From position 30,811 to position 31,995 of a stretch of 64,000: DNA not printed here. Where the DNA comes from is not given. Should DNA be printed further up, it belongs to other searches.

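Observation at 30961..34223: Candidate novel two-gene defence module: 793-aa Zn-ribbon/PD-(D/E)xK-like protein translationally coupled to an 8-TM membrane protein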

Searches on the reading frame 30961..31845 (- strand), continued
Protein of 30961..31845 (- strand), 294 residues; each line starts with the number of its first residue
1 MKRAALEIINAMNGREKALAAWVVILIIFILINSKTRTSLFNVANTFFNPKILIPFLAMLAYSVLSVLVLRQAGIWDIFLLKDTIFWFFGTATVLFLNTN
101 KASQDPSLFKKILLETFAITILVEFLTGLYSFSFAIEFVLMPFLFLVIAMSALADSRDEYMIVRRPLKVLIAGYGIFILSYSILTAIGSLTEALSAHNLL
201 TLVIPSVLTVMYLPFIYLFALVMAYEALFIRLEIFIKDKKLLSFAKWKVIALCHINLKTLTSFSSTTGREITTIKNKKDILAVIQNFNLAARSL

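Call 84: search_protein_families(library=pfam, proteins=[L101:1082-3892:+, L113:2619-4943:+, L120:2306-4891:+, L106:44-1420:+, L099:68-1279:+, L104:508-1209:+, L112:437-1057:+, L103:3816-4781:+, L117:1311-2681:+], max_evalue=0.01)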
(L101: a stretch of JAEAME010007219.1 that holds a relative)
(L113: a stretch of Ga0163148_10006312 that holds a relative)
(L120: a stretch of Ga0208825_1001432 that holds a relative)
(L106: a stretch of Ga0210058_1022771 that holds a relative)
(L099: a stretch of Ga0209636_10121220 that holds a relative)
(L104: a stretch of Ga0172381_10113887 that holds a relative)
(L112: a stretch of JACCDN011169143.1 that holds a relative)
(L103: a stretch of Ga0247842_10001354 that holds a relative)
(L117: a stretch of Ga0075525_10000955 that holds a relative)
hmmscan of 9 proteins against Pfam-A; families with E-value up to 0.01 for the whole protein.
L101:1082-3892:+ (937 aa): 7 families
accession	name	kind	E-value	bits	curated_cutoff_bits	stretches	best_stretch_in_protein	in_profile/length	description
PF07669.17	Eco57I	-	1.8e-39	136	25.3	1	414-574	1-171/171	Eco57I restriction-modification methylase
PF02384.22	N6_Mtase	-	2.4e-24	86.7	20.4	1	309-619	3-263/311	N-6 DNA Methylase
PF20473.4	MmeI_Mtase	-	2.1e-14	53.7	27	1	367-580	16-238/259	MmeI, DNA-methyltransferase domain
PF12950.13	TaqI_C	-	4.9e-07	30.5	26.5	1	742-868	12-118/118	TaqI-like C-terminal specificity domain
PF04313.20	HSDR_N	-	2e-05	25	25.1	0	57-127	116-192/198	Type I restriction enzyme R protein N terminus (HSDR_N)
PF13588.12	HSDR_N_2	-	4.2e-05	24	25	1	31-131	2-100/110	Type I restriction enzyme R protein N terminus (HSDR_N)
PF01170.24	UPF0020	-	0.00042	20.5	22.3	0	373-436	31-99/197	RMKL-like, methyltransferase domain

L113:2619-4943:+ (775 aa): 2 families
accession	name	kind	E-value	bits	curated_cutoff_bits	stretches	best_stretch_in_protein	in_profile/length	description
PF02384.22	N6_Mtase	-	1.4e-24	87.4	20.4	1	281-591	4-302/311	N-6 DNA Methylase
PF01420.25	Methylase_S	-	5.6e-06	27.1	22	1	614-741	3-125/168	Type I restriction modification DNA specificity domain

L120:2306-4891:+ (862 aa): 7 families
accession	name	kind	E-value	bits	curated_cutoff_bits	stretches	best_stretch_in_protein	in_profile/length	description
PF07669.17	Eco57I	-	1.2e-32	113.8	25.3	1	414-571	1-159/171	Eco57I restriction-modification methylase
PF02384.22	N6_Mtase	-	3.6e-26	92.7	20.4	1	309-597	3-236/311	N-6 DNA Methylase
PF20473.4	MmeI_Mtase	-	7.8e-14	51.9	27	1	367-519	16-163/259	MmeI, DNA-methyltransferase domain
PF01170.24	UPF0020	-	2.4e-07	31.1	22.3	0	373-433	31-96/197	RMKL-like, methyltransferase domain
PF04313.20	HSDR_N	-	3.1e-07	30.9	25.1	1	29-127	2-192/198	Type I restriction enzyme R protein N terminus (HSDR_N)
PF13588.12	HSDR_N_2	-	2e-05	25.1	25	1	31-132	2-101/110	Type I restriction enzyme R protein N terminus (HSDR_N)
PF13847.12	Methyltransf_31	-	0.0025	18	27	0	372-431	5-46/145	Methyltransferase domain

L106:44-1420:+ (459 aa): 3 families
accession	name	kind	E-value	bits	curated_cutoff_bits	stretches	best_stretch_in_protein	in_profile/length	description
PF07669.17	Eco57I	-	9.4e-29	101.1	25.3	1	10-155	35-171/171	Eco57I restriction-modification methylase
PF12950.13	TaqI_C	-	4.2e-21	75.8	26.5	1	271-390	2-118/118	TaqI-like C-terminal specificity domain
PF02384.22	N6_Mtase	-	1.2e-08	35.1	20.4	1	54-173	118-236/311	N-6 DNA Methylase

L099:68-1279:+ (404 aa): 0 families

L104:508-1209:+ (234 aa): 1 family
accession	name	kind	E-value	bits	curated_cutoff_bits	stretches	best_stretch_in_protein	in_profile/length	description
PF07168.17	Ureide_permease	-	0.0062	15.8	27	1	18-116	81-175/359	Ureide permease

L112:437-1057:+ (207 aa): 0 families

L103:3816-4781:+ (322 aa): 5 families
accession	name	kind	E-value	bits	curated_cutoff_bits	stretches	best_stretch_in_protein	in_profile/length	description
PF01555.25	N6_N4_Mtase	-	2.5e-47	162.1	26.7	1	78-292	1-220/221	DNA methylase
PF01170.24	UPF0020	-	1.8e-05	25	22.3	0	234-296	8-70/197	RMKL-like, methyltransferase domain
PF13649.12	Methyltransf_25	-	0.00054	21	27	0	257-298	1-44/97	Methyltransferase domain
PF02086.21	MethyltransfD12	-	0.00077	19.7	22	0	254-298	21-65/253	D12 class N6 adenine-specific DNA methyltransferase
PF08241.18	Methyltransf_11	-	0.0014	19.6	21.2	0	104-124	74-94/95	Methyltransferase domain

L117:1311-2681:+ (457 aa): 1 family
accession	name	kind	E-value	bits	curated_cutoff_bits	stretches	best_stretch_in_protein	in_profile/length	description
PF00078.32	RVT_1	-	3.8e-25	89.3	29.6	1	72-272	7-204/205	Reverse transcriptase (RNA-dependent DNA polymerase)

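Call 89: search_protein_families(library=padloc, proteins=[L099:68-1279:+, L008:5685-6992:+, L104:508-1209:+, L112:437-1057:+, L100:1784-2398:+, L117:1311-2681:+], max_evalue=0.01)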
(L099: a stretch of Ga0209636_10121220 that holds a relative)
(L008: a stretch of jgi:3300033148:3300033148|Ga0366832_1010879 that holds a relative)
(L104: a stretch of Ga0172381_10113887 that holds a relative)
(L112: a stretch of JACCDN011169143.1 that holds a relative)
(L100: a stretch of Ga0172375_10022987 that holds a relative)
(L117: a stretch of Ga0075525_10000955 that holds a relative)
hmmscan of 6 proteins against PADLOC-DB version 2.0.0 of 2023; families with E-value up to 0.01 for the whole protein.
L099:68-1279:+ (404 aa): 0 families

L008:5685-6992:+ (436 aa): 0 families

L104:508-1209:+ (234 aa): 0 families

L112:437-1057:+ (207 aa): 0 families

L100:1784-2398:+ (205 aa): 0 families

L117:1311-2681:+ (457 aa): 68 families (the best 25 are shown)
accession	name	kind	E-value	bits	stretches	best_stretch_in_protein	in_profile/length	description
PDLC03754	RT_UG17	-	1.3e-130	434.2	1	3-453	7-426/429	DRT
PDLC01136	RT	-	4.7e-40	135.7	1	5-276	4-261/263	RT (reverse transcriptase)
PDLC03768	Drt3a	-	3.9e-29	100.4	1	7-386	41-370/411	DRT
PDLC03779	RT_UG4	-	1.4e-25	88.1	1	41-292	34-277/307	DRT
PDLC03764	RT_UG26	-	1.6e-24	84.4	1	2-366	3-359/398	DRT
PDLC02174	Drt3a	-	1.6e-23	81.7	1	35-286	27-266/403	-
PDLC03759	RT_UG21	-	5.8e-22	76.1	1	114-258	133-263/503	DRT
PDLC02175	Drt3a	-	1.1e-21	75.6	1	39-261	30-235/417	-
PDLC03756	RT_UG19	-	1.1e-21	75.5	1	109-233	132-247/562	DRT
PDLC01607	RT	-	6.5e-21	73.2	1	110-270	26-158/161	"CAS-I,CAS-II,CAS-III,CAS-IV,CAS-V,CAS-VI; acquisition_associated"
PDLC03746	RT_UG10_large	-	7.5e-21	71.7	1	110-259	483-641/1688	DRT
PDLC02063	Cas1_IIIb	-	1.1e-19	68.5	1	35-274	37-275/617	-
PDLC03760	RT_UG22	-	7.3e-19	66.2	1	71-257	67-237/476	DRT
PDLC03758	RT_UG20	-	1.8e-17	61.6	1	113-257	135-265/511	DRT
PDLC03775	RT_UG36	-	1.8e-17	61.4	1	114-259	132-266/557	DRT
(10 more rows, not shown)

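Call 91: find_homologous_proteins(query=A4, max_evalue=0.001)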
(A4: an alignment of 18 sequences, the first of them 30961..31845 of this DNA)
Query A4 (18 sequences) (294 aa, profile of the alignment): 35 proteins with E <= 0.001 among 8000 candidates.
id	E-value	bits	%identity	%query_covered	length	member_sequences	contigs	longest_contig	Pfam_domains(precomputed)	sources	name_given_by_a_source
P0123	2.2e-115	403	60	96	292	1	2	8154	-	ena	-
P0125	3.6e-115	402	62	94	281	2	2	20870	-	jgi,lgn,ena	-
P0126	2.2e-114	400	56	96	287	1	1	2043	-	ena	-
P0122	3.2e-114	399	62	96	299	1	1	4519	-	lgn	-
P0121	5.8e-114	398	100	100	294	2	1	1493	-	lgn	-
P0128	3.8e-110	386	55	94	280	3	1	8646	-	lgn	-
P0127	6.2e-110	385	58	88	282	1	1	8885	-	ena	-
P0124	7.5e-110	385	60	95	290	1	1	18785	-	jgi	-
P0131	8.1e-108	378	40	97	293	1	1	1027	-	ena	-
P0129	6.2e-107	375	50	94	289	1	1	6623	-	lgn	-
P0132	1.6e-103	364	38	95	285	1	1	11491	-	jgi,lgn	-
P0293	2.2e-102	360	37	95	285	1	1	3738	-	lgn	-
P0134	2.6e-97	344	36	94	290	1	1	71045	-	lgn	-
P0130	4.2e-83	297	56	78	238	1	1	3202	-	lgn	-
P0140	2.8e-81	291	27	85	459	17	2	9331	-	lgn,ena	-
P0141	3.0e-81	291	27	85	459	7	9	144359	-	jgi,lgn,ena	-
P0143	1.2e-79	286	27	85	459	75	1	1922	-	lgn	-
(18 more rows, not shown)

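Call 109: search_solved_structures(query=A4, max_evalue=1)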
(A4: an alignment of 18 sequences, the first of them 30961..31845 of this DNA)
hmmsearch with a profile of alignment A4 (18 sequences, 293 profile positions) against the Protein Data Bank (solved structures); distinct sequences matched with E-value up to 1: 0.
